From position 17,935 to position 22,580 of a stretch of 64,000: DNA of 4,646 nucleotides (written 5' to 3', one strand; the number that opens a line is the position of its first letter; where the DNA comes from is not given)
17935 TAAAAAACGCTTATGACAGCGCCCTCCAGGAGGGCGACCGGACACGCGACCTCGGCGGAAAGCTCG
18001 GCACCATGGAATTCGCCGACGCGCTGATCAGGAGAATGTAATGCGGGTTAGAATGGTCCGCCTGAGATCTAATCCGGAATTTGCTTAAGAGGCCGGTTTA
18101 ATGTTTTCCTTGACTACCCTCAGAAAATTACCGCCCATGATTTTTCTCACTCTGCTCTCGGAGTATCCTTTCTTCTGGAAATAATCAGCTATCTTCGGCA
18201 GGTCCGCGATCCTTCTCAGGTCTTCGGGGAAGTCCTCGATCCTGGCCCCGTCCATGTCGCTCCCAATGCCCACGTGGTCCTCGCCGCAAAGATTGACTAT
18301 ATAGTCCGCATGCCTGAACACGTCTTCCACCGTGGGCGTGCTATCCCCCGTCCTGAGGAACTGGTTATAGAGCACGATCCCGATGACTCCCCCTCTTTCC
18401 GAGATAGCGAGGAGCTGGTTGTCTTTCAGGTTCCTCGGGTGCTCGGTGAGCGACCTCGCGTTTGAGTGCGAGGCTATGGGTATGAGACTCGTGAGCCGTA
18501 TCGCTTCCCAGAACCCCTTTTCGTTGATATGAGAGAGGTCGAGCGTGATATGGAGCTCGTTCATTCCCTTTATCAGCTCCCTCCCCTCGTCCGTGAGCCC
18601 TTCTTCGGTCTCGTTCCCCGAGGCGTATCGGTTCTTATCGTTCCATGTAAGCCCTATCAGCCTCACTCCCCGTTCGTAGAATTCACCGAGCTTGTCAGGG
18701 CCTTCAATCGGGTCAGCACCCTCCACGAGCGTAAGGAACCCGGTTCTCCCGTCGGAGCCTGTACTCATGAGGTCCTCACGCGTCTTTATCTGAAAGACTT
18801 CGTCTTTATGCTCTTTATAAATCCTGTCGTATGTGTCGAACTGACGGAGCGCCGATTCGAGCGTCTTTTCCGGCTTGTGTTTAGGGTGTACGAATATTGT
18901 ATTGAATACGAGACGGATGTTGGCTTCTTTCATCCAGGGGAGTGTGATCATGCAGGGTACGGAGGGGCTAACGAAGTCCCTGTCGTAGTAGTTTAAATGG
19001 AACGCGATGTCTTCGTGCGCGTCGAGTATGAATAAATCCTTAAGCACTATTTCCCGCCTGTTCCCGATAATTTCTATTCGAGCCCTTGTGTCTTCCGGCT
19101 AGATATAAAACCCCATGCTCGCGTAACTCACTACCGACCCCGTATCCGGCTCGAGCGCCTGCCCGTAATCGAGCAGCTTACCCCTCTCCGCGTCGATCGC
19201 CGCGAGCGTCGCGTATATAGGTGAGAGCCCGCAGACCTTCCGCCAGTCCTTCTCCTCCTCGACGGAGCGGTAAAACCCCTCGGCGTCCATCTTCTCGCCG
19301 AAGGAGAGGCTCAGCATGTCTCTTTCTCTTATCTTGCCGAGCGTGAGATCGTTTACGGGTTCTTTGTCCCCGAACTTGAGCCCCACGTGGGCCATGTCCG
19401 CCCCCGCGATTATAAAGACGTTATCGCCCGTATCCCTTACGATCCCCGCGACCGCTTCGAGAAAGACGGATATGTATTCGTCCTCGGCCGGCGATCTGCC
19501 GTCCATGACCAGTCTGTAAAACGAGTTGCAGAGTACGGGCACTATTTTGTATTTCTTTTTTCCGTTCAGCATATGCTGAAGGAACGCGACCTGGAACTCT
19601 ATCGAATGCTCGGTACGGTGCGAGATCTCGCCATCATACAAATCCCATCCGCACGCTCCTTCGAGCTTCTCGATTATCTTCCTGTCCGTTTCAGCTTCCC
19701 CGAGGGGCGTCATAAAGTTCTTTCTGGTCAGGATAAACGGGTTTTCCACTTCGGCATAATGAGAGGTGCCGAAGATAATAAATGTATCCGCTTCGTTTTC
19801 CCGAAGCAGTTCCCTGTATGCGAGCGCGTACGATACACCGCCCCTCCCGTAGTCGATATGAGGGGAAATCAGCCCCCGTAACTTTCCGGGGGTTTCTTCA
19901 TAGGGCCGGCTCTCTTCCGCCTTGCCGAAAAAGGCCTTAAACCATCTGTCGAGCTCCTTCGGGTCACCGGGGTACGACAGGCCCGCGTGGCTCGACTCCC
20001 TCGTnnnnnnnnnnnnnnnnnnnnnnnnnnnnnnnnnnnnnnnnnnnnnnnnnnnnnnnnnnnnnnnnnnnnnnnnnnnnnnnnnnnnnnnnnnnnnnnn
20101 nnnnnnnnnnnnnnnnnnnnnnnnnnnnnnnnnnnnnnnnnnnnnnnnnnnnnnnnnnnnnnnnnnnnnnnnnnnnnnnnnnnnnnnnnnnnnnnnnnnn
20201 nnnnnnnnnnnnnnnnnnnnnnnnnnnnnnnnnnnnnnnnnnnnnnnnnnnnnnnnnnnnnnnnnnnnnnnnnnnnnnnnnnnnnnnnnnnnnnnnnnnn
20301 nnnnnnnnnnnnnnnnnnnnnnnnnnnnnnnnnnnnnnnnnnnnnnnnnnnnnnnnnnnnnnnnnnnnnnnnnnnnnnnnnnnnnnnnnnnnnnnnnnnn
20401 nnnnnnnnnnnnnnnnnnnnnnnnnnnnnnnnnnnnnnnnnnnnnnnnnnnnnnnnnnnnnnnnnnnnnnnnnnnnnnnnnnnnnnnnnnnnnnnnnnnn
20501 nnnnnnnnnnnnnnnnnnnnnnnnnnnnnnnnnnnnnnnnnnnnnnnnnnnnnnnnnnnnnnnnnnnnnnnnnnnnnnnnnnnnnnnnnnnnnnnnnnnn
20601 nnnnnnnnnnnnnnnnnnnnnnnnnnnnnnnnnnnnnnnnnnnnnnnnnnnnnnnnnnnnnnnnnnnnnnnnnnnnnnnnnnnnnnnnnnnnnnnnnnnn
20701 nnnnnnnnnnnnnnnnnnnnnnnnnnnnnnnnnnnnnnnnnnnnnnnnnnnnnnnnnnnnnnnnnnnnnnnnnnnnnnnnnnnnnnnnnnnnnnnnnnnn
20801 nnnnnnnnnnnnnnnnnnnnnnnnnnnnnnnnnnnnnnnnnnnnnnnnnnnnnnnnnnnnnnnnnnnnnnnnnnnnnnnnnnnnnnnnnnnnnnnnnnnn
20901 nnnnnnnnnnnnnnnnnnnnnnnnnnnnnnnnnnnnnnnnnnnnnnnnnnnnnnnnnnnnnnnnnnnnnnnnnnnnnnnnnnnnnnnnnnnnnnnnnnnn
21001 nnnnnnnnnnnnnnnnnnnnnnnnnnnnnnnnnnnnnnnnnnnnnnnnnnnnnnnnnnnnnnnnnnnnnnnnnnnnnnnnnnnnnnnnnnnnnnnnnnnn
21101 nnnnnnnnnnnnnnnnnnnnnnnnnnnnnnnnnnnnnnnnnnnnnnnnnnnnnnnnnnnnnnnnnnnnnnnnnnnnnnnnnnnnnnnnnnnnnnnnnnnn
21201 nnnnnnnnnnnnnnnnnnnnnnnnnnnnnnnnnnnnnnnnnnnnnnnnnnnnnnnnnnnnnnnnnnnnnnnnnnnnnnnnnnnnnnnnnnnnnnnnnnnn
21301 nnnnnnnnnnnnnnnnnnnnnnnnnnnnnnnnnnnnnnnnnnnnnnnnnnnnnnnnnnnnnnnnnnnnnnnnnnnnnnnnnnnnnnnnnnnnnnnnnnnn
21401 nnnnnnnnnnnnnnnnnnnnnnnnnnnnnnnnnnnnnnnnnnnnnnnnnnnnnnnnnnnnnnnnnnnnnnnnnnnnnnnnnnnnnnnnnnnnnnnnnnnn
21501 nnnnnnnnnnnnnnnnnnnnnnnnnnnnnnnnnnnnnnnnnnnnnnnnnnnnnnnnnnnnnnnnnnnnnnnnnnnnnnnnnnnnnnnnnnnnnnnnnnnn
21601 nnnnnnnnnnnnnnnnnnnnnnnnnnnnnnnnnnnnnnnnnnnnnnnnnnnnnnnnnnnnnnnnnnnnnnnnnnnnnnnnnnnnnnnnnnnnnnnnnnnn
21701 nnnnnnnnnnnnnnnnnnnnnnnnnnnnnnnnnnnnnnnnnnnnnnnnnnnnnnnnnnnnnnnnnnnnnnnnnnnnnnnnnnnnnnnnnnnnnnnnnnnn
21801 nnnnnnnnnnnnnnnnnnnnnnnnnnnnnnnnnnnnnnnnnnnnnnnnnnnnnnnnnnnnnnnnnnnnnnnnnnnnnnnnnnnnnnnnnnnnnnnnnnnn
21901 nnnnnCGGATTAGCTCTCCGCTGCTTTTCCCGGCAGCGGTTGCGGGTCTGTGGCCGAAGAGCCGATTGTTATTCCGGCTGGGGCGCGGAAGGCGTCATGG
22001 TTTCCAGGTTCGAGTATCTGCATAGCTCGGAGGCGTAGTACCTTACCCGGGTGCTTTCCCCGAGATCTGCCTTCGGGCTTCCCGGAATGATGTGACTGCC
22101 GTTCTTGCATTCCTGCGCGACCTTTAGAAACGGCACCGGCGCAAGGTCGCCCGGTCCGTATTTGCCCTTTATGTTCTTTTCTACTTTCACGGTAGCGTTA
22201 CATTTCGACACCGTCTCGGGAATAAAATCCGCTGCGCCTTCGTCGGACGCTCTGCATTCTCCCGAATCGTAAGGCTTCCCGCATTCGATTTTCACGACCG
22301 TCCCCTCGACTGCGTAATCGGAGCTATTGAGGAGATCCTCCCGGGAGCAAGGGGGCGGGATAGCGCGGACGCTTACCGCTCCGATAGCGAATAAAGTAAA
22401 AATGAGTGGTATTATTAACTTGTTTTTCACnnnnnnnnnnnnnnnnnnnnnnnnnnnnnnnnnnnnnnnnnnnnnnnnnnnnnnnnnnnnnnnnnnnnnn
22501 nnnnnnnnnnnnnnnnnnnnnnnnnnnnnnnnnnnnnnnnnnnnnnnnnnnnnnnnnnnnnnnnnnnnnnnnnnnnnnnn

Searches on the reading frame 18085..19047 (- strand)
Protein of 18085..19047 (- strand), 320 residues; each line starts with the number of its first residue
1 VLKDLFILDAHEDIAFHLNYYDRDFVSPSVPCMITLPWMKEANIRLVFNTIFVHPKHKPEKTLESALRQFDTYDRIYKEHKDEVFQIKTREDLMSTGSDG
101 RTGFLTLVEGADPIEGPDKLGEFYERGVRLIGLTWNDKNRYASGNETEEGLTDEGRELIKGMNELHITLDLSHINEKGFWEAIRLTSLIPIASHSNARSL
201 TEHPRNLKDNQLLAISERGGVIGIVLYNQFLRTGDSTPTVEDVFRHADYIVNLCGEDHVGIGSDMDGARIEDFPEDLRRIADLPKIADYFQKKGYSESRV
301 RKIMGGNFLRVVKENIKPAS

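Call 3: search_protein_families(library=pfam, proteins=[window:18085-19047:-], max_evalue=1)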
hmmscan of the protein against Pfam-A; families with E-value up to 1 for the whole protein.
window:18085-19047:- (320 aa): 2 families
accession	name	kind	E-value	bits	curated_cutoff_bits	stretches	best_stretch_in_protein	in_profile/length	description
PF01244.27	Peptidase_M19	-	6e-85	285.6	26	1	2-314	3-319/319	Membrane dipeptidase (Peptidase family M19)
PF08513.17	LisH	-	0.22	12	21.6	1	286-298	7-19/27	LisH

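Call 4: search_protein_families(library=ncbifam, proteins=[window:18085-19047:-], max_evalue=1)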
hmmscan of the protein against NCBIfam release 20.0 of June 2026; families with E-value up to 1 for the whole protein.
window:18085-19047:- (320 aa): 0 families

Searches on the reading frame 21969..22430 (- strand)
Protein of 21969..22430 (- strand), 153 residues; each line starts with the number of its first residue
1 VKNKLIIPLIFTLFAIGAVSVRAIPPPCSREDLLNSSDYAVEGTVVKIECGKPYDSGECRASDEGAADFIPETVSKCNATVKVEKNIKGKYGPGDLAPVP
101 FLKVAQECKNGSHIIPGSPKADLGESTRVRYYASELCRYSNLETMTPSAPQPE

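Call 64: search_protein_families(library=pfam, proteins=[window:21969-22430:-], max_evalue=0.001)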
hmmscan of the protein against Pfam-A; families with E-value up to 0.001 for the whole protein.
window:21969-22430:- (153 aa): 0 families

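Call 69: search_protein_families(library=ncbifam, proteins=[window:21969-22430:-], max_evalue=0.001)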
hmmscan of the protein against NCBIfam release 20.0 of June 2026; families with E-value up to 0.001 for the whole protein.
window:21969-22430:- (153 aa): 0 families
